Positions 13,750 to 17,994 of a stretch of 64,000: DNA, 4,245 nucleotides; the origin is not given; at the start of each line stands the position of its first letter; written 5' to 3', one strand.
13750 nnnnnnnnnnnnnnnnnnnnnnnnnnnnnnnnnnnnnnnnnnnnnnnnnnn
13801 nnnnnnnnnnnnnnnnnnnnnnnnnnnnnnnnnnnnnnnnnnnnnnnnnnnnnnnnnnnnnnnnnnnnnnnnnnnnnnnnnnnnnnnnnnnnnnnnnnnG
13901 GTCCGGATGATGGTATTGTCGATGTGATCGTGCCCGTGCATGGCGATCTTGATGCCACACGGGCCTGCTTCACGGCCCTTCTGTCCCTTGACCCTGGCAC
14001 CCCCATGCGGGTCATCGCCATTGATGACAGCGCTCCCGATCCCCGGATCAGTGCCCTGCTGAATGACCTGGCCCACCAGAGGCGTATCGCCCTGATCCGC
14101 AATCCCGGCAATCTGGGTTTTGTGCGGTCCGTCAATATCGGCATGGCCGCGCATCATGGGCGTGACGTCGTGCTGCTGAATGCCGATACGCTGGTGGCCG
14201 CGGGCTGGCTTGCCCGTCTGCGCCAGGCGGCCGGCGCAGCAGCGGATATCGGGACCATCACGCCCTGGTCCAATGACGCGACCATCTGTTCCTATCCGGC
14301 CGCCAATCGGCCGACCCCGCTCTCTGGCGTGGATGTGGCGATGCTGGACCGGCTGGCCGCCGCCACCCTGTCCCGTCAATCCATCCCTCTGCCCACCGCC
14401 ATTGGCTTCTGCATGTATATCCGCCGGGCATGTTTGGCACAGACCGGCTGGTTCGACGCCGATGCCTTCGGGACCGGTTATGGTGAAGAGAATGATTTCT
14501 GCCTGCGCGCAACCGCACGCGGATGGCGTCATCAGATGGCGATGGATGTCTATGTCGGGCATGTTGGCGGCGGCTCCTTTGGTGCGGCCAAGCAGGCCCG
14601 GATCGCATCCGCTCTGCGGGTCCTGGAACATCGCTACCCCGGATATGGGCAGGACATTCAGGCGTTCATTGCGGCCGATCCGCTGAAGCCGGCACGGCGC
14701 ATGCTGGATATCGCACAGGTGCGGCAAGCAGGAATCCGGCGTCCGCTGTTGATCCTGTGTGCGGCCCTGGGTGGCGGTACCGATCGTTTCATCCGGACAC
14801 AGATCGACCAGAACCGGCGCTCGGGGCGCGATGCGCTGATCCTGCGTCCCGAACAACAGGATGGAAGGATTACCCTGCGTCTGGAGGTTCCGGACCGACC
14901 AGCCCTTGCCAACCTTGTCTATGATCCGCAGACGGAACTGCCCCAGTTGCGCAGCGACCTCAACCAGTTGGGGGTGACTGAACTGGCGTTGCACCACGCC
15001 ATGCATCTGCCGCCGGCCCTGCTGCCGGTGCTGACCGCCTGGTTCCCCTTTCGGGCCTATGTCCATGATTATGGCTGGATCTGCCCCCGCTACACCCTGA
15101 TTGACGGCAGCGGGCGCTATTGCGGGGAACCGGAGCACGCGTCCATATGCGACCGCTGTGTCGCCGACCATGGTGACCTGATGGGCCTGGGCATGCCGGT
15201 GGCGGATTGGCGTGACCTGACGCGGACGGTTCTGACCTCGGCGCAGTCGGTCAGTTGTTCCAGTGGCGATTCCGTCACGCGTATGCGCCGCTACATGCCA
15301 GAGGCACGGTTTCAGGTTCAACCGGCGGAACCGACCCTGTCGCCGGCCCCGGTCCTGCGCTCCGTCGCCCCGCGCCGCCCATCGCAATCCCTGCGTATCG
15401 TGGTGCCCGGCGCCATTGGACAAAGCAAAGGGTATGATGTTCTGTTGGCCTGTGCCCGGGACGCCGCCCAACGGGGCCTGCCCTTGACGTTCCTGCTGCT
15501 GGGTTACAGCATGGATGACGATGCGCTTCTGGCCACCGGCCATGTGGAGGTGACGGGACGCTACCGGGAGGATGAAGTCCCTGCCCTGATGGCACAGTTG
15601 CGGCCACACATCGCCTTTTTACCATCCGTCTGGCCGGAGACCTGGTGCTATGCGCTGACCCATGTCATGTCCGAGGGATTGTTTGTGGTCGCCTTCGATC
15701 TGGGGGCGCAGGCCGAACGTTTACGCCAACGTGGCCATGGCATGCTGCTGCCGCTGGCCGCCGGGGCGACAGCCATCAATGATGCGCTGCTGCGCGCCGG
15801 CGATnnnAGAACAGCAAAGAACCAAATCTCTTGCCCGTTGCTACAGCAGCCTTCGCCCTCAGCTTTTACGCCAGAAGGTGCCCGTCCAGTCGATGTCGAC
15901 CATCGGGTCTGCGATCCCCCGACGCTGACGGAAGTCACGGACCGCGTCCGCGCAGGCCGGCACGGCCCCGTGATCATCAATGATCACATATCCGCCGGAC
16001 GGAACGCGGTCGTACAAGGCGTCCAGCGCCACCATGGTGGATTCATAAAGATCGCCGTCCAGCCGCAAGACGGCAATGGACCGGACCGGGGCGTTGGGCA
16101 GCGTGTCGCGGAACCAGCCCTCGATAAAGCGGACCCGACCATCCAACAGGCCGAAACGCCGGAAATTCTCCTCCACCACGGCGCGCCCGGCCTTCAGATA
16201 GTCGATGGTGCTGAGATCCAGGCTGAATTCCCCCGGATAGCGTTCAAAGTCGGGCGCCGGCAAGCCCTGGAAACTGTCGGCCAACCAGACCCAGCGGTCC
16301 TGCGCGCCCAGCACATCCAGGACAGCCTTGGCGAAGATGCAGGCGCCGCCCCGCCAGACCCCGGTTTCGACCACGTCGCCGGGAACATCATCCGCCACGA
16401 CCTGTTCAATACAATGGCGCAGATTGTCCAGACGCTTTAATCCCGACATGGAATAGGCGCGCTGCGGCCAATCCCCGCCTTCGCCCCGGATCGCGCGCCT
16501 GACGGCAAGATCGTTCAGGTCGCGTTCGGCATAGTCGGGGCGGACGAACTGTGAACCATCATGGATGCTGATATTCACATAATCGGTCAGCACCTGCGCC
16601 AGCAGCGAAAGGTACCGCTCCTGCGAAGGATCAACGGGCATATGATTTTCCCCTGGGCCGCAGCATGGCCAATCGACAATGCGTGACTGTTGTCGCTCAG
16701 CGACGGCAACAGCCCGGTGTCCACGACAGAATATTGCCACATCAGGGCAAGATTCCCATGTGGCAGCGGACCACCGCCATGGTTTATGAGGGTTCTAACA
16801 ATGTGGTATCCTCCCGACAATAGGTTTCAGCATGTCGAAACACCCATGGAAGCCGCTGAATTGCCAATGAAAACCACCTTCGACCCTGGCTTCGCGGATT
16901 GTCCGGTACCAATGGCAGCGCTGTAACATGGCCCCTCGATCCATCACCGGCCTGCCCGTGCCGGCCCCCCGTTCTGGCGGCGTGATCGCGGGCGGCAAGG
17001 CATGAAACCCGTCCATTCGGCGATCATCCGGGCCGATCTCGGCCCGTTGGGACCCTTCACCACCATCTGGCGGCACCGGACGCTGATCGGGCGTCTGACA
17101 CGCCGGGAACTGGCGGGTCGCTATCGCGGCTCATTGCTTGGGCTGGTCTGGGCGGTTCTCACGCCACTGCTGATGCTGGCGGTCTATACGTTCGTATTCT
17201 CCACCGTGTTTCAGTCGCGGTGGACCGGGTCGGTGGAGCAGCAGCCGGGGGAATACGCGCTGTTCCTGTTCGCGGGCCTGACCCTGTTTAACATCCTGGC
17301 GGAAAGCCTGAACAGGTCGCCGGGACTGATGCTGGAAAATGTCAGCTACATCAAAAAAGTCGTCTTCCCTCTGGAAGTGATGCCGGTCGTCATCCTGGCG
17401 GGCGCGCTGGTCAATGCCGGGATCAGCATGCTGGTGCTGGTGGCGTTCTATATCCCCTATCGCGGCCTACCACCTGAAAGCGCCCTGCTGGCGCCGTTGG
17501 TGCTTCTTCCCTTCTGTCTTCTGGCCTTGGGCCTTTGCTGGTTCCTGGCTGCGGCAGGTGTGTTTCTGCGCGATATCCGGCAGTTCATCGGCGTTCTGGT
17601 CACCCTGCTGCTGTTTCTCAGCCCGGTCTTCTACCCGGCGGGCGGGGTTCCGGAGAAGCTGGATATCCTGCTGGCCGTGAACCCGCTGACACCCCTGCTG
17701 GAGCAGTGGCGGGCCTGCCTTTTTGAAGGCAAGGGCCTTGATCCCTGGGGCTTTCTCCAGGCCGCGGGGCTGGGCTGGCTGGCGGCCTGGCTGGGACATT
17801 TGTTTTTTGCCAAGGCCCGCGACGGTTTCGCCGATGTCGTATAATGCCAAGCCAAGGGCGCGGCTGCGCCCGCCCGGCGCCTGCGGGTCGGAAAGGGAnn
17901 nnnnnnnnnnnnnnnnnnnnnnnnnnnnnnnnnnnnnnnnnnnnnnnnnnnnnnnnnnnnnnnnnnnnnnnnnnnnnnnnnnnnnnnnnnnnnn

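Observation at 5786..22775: Candidate undescribed system: RTX surface protein with Sel1 and ChW-like accessories, methylating enzymes and an ABC-exported glycan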

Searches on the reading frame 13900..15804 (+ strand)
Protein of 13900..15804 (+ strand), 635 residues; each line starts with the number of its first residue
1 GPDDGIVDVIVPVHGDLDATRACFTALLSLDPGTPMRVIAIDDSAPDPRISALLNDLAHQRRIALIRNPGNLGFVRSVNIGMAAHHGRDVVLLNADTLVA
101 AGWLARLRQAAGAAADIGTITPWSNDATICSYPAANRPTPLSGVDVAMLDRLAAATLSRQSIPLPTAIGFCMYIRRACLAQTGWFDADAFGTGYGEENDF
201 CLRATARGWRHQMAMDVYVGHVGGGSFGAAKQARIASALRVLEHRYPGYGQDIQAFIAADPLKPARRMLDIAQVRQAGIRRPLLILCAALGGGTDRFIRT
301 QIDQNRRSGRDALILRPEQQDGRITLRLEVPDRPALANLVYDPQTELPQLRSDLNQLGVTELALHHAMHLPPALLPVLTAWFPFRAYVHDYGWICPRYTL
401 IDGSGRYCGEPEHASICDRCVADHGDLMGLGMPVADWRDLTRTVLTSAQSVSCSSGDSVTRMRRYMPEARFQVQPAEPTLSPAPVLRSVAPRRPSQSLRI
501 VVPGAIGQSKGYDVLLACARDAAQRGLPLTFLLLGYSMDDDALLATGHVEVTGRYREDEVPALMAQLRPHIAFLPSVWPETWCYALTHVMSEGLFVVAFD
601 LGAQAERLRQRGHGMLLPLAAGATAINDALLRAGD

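Call 41: search_dna_similar(query=window:13900-15804:+, collection=plasmids, mode=protein, max_evalue=1e-10, max_rows=60, rows=spread)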
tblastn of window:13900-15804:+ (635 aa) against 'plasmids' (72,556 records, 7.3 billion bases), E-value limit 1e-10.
Records with a match: 91; places in all: 102; records where one place covers at least 80% of the query: 60.
Best place of each record, by identity: 60-80% 1; <60% 90.
By first word of the organism name: Escherichia 14; Bradyrhizobium 14; Azospirillum 10; Thioclava 4; Paracoccus 4; Enterobacter 4; Dinoroseobacter 3; Rhodospirillum 2; Komagataeibacter 2; Roseovarius 2; and 26 more.
By predicted mobility (MOB-suite, as given by PLSDB): non-mobilizable 51; mobilizable 23; conjugative 17.
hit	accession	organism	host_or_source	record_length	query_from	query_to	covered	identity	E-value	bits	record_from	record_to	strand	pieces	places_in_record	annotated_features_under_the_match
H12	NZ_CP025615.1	Niveispirillum cyanobacteriorum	sing cell,cyanobacterial aggregates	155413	17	633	97%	65.0%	0e+0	730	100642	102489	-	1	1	glycosyltransferase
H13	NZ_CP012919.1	Azospirillum brasilense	Digitaria eriantha,microbe,root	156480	18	631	97%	44.9%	3e-137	450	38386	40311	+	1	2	glycosyltransferase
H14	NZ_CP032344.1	Azospirillum brasilense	soil sample,Agricultural field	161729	18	631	97%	44.9%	3e-137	450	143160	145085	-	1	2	glycosyltransferase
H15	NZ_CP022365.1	Azospirillum sp. TSH58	single cell,paddy soils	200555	18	631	97%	44.8%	2e-138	453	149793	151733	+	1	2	glycosyltransferase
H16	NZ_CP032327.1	Azospirillum argentinense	soil sample,Agricultural field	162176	20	631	96%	43.9%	4e-122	406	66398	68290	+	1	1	glycosyltransferase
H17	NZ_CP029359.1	Azospirillum thermophilum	cell culture,hot spring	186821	20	631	96%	43.1%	1e-117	393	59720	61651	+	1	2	glycosyltransferase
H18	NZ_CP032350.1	Azospirillum brasilense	soil sample,Agricultural field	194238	18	631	97%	42.7%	7e-126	417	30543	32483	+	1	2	glycosyltransferase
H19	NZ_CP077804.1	Rhodospirillum rubrum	cell culture,culture collection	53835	17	635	97%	39.4%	3e-96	331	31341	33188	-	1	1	glycosyltransferase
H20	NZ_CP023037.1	Komagataeibacter saccharivorans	vinegar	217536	17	619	95%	38.0%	2e-103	352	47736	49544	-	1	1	glycosyltransferase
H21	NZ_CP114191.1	Aminobacter sp. NyZ550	-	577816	18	631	97%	36.6%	4e-103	351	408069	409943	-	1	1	FkbM family methyltransferase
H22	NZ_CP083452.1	Comamonas odontotermitis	cell culture,cucumber rhizosphere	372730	17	623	96%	36.2%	3e-88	308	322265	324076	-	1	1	methyltransferase domain-containing protein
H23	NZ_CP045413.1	Roseovarius sp. THAF8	pure culture,Surface of a polyethylene ...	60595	38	618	91%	33.9%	3e-55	211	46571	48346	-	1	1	glycosyltransferase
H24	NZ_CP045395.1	Roseovarius sp. THAF27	pure culture,Surface of a polyethylene ...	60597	38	618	91%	33.9%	3e-55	211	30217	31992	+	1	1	glycosyltransferase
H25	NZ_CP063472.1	Escherichia coli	chicken meat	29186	17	617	95%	32.4%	2e-74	268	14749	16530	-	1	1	glycosyltransferase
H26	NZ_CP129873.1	Klebsiella pneumoniae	Homo sapiens,whole organism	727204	17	617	95%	32.4%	1e-73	265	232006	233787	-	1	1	glycosyltransferase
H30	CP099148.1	Escherichia coli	culture,Pooled soil sample collected ...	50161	17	617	95%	32.2%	1e-72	262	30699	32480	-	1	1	glycosyltransferase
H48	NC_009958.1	Dinoroseobacter shibae DFL 12 = DSM 16493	-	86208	17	601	92%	29.7%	1e-38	160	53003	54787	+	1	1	glycosyltransferase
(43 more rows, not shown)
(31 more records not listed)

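Call 42: get_annotated_region(hit=H19, flank=14000)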
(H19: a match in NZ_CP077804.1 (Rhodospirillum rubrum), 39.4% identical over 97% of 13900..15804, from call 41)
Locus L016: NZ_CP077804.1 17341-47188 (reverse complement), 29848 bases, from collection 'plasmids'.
description: Rhodospirillum rubrum strain DSM 467 plasmid unnamed1, complete sequence
organism: Rhodospirillum rubrum (NCBI taxid 1085)
taxonomy: Bacteria; Pseudomonadota; Alphaproteobacteria; Rhodospirillales; Rhodospirillaceae; Rhodospirillum; Rhodospirillum rubrum
host: -; source: cell culture,culture collection; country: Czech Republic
typing (MOB-suite, as given by PLSDB): non-mobilizable; replicon rep_cluster_1063
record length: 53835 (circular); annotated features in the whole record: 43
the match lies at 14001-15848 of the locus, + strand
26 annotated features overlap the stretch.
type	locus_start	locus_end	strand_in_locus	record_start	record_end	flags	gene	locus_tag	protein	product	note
CDS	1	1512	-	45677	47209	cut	-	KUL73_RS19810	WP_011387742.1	methyltransferase regulatory domain-containing protein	-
CDS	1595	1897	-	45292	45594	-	-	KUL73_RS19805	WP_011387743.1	hypothetical protein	-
CDS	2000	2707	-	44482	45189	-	-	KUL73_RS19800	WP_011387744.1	transposase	GO:0006313 - DNA transposition [Evidence IEA]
CDS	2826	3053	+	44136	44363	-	-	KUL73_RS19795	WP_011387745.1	transcriptional regulator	-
CDS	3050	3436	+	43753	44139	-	-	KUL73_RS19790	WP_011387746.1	type II toxin-antitoxin system death-on-curing family toxin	-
CDS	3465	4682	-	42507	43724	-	-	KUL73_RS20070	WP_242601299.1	DUF6447 family protein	-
CDS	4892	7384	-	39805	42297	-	-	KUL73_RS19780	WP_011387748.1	hemolysin-type calcium-binding region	-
CDS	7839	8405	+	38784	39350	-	rfbC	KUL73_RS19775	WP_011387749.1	dTDP-4-dehydrorhamnose 3,5-epimerase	GO:0019305 - dTDP-rhamnose biosynthetic process [Evidence IEA]; GO:0009243 - O antigen biosynthetic process [Evidence ...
CDS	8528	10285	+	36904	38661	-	-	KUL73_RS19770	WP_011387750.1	type I secretion system permease/ATPase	-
CDS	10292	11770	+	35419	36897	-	-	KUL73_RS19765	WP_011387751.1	HlyD family type I secretion periplasmic adaptor subunit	GO:0030253 - protein secretion by the type I secretion system [Evidence IEA]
CDS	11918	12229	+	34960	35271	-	-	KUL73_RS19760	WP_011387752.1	helix-turn-helix transcriptional regulator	-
CDS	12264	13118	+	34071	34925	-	-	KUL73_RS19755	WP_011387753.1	hypothetical protein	-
CDS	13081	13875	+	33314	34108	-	-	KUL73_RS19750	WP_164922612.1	hypothetical protein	-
CDS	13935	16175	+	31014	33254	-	-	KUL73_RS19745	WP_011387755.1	glycosyltransferase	-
CDS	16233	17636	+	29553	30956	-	-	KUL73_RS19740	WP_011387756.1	phosphoglucomutase/phosphomannomutase PgmG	-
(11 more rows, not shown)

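Call 43: get_annotated_region(hit=H48, flank=14000)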
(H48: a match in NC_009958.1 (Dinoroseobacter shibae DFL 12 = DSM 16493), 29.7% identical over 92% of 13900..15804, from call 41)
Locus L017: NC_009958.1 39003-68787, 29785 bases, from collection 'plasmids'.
description: Dinoroseobacter shibae DFL 12 = DSM 16493 plasmid pDSHI04, complete sequence
organism: Dinoroseobacter shibae DFL 12 = DSM 16493 (NCBI taxid 398580)
taxonomy: Bacteria; Pseudomonadota; Alphaproteobacteria; Rhodobacterales; Roseobacteraceae; Dinoroseobacter; Dinoroseobacter shibae; Dinoroseobacter shibae DFL 12 = DSM 16493
host: -; source: -; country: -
typing (MOB-suite, as given by PLSDB): non-mobilizable; replicon rep_cluster_579
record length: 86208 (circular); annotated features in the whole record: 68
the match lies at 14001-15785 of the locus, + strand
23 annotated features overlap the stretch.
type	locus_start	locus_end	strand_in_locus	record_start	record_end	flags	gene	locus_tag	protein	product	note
CDS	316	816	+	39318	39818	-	-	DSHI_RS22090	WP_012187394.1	hypothetical protein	-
CDS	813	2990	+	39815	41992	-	-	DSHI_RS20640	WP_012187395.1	hypothetical protein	-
CDS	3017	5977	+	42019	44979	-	-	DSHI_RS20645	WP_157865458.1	site-specific integrase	GO:0015074 - DNA integration [Evidence IEA]; GO:0006310 - DNA recombination [Evidence IEA]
CDS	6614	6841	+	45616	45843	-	-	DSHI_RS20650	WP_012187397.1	type II toxin-antitoxin system Phd/YefM family antitoxin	-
CDS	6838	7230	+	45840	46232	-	-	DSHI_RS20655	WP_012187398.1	type II toxin-antitoxin system death-on-curing family toxin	-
CDS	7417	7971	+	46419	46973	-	rfbC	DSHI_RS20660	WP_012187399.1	dTDP-4-dehydrorhamnose 3,5-epimerase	GO:0019305 - dTDP-rhamnose biosynthetic process [Evidence IEA]; GO:0009243 - O antigen biosynthetic process [Evidence ...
CDS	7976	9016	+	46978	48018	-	rfbB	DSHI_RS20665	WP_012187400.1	dTDP-glucose 4,6-dehydratase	GO:0019305 - dTDP-rhamnose biosynthetic process [Evidence IEA]; GO:0009243 - O antigen biosynthetic process [Evidence ...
CDS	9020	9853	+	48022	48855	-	-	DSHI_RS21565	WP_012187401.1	sulfotransferase family 2 domain-containing protein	-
CDS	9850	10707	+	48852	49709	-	rfbD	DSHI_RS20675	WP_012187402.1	dTDP-4-dehydrorhamnose reductase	GO:0019305 - dTDP-rhamnose biosynthetic process [Evidence IEA]; GO:0009243 - O antigen biosynthetic process [Evidence ...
CDS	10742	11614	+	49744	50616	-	rfbA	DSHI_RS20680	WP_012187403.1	glucose-1-phosphate thymidylyltransferase RfbA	GO:0019305 - dTDP-rhamnose biosynthetic process [Evidence IEA]; GO:0009243 - O antigen biosynthetic process [Evidence ...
CDS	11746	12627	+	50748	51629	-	-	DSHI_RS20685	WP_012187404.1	NAD-dependent epimerase/dehydratase family protein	-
CDS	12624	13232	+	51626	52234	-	-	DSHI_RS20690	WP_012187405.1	sugar transferase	GO:0006486 - protein glycosylation [Evidence IEA]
CDS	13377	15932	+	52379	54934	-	-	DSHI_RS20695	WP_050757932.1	glycosyltransferase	-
CDS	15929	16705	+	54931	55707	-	-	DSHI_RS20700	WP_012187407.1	sulfotransferase family 2 domain-containing protein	-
CDS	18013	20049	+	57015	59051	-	-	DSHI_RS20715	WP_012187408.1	hypothetical protein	-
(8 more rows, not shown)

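Call 44: get_annotated_region(hit=H30, flank=14000)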
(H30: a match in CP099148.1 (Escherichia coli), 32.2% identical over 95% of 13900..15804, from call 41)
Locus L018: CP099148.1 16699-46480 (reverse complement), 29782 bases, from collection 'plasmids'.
description: Escherichia coli strain RHB28-SO-C01 plasmid unnamed1, complete sequence
organism: Escherichia coli (NCBI taxid 562)
taxonomy: Bacteria; Pseudomonadota; Gammaproteobacteria; Enterobacterales; Enterobacteriaceae; Escherichia; Escherichia coli
host: -; source: culture,Pooled soil sample collected from floor of pig farm; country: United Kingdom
typing (MOB-suite, as given by PLSDB): mobilizable; replicon IncFIA,IncFIB,rep_cluster_1760
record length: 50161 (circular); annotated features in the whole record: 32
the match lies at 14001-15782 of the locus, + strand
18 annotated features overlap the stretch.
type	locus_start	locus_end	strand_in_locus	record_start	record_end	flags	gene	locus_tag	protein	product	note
CDS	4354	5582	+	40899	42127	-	-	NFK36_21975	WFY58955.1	IS3 family transposase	-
CDS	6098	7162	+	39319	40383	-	rfbB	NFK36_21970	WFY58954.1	dTDP-glucose 4,6-dehydratase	-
CDS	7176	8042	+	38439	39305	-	rfbA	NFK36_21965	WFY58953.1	glucose-1-phosphate thymidylyltransferase RfbA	-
CDS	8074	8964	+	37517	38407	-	rfbD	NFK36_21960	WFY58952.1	dTDP-4-dehydrorhamnose reductase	-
CDS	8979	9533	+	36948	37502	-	rfbC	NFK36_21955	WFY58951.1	dTDP-4-dehydrorhamnose 3,5-epimerase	-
CDS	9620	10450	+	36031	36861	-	-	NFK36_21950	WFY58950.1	glycosyltransferase family 2 protein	-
CDS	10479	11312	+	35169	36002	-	-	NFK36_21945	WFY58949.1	ABC transporter permease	-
CDS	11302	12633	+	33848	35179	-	-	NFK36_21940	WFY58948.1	ABC transporter ATP-binding protein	-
CDS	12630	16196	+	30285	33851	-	-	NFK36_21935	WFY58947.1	glycosyltransferase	-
CDS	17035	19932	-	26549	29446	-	-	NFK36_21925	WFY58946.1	Tn3-like element Tn5403 family transposase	-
CDS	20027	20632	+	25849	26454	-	-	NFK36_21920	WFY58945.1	recombinase family protein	-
CDS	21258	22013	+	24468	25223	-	repE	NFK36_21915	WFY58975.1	replication initiation protein RepE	-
CDS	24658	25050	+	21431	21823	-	-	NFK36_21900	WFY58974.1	cysteine hydrolase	-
CDS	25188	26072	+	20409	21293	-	-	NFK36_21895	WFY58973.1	EamA family transporter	-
predicted_resistance_gene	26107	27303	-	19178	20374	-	tet(A)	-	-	tetracycline efflux MFS transporter Tet(A)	predicted by amrfinderplus; class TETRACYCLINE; identity 100.0%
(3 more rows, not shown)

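Call 104: search_protein_families(library=pfam, proteins=[L018:12630-16196:+, L016:13935-16175:+, L017:13377-15932:+], max_evalue=0.001)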
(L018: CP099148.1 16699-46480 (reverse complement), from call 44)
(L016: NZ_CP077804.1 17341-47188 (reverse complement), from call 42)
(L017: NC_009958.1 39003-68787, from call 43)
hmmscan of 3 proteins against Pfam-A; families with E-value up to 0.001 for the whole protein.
L018:12630-16196:+ (1188 aa): 5 families
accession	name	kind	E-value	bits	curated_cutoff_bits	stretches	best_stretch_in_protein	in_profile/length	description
PF21912.2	Glyco_transf_99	-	1.7e-52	178.6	27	1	5-179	2-179/179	Glycosyltransferase 99 family N-terminal domain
PF00535.33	Glycos_transf_2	-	7.3e-14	52.5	23.3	1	450-561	2-116/168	Glycosyl transferase family 2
PF05159.20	Capsule_synth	-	8.7e-07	29.1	20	1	284-325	228-269/310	Capsule polysaccharide biosynthesis protein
PF00534.26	Glycos_transf_1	-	0.00025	21.1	26.4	0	935-1040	13-129/172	Glycosyl transferases group 1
PF13692.12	Glyco_trans_1_4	-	0.00026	21.7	27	1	939-1040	3-113/142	Glycosyl transferases group 1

L016:13935-16175:+ (746 aa): 4 families
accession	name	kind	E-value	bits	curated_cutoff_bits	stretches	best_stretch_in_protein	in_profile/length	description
PF00535.33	Glycos_transf_2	-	1.5e-14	54.8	23.3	1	15-138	2-127/168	Glycosyl transferase family 2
PF13641.12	Glyco_tranf_2_3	-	1.2e-06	29.2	27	1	11-230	2-213/230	Glycosyltransferase like family 2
PF13692.12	Glyco_trans_1_4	-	1.4e-06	29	27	1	501-609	3-115/142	Glycosyl transferases group 1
PF00534.26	Glycos_transf_1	-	0.00085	19.3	26.4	0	554-607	79-129/172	Glycosyl transferases group 1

L017:13377-15932:+ (851 aa): 2 families
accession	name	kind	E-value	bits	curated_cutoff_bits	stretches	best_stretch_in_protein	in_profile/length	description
PF00535.33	Glycos_transf_2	-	1.2e-16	61.5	23.3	1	200-323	1-117/168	Glycosyl transferase family 2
PF13692.12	Glyco_trans_1_4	-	0.00015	22.5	27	1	699-824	2-130/142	Glycosyl transferases group 1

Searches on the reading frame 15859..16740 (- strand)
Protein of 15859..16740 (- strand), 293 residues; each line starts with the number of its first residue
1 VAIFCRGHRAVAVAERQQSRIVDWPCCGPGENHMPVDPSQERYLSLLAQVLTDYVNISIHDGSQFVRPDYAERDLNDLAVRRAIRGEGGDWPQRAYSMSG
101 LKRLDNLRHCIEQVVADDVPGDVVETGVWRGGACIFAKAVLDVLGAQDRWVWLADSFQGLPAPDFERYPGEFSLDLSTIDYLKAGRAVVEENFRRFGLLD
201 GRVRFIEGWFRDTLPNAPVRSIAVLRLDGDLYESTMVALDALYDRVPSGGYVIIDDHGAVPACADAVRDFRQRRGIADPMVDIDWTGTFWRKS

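Call 3: search_protein_families(library=pfam, proteins=[window:15859-16740:-], max_evalue=0.01)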
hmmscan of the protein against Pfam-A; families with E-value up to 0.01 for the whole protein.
window:15859-16740:- (293 aa): 2 families
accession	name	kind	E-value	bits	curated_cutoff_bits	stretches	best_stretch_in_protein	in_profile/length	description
PF05711.17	TylF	-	3.9e-93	312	23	1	42-292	3-264/264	Macrocin-O-methyltransferase (TylF)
PF13578.12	Methyltransf_24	-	2e-09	38.7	26.3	1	124-256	1-104/105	Methyltransferase domain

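Call 6: search_protein_families(library=ncbifam, proteins=[window:15859-16740:-], max_evalue=0.1)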
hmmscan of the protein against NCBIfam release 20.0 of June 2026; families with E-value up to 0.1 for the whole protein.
window:15859-16740:- (293 aa): 0 families

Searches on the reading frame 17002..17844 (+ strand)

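Call 3: search_protein_families(library=pfam, proteins=[window:17002-17844:+], max_evalue=0.01)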
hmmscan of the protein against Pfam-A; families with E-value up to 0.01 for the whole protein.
window:17002-17844:+ (280 aa): 2 families
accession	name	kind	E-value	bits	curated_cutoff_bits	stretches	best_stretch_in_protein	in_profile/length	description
PF01061.29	ABC2_membrane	-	1.6e-22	80.5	26.9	1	29-241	3-211/211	ABC-2 type transporter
PF06127.16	Mpo1-like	-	0.0035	17.9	24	0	195-273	25-69/95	2-hydroxy-palmitic acid dioxygenase Mpo1-like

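Call 6: search_protein_families(library=ncbifam, proteins=[window:17002-17844:+], max_evalue=0.1)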
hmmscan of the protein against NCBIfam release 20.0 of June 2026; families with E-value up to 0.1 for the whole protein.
window:17002-17844:+ (280 aa): 4 families
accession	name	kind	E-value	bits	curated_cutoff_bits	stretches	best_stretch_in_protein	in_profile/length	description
NF050053.1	CapPschTportKpsM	equivalog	1.5e-09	38.2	300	1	29-243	5-220/257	capsule polysaccharide transporter KpsM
NF050109.1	galactan_ABC_perm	equivalog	4.7e-09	36.1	380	1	22-241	17-234/272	galactan export ABC transporter permease subunit Wzm/RfbD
TIGR01247.1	drrB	subfamily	2.7e-05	24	223.05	1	48-240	13-205/236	daunorubicin resistance ABC transporter membrane protein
NF011723.0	PRK15176.1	equivalog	3.4e-05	23.7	297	1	28-244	20-231/264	Vi polysaccharide ABC transporter inner membrane protein VexB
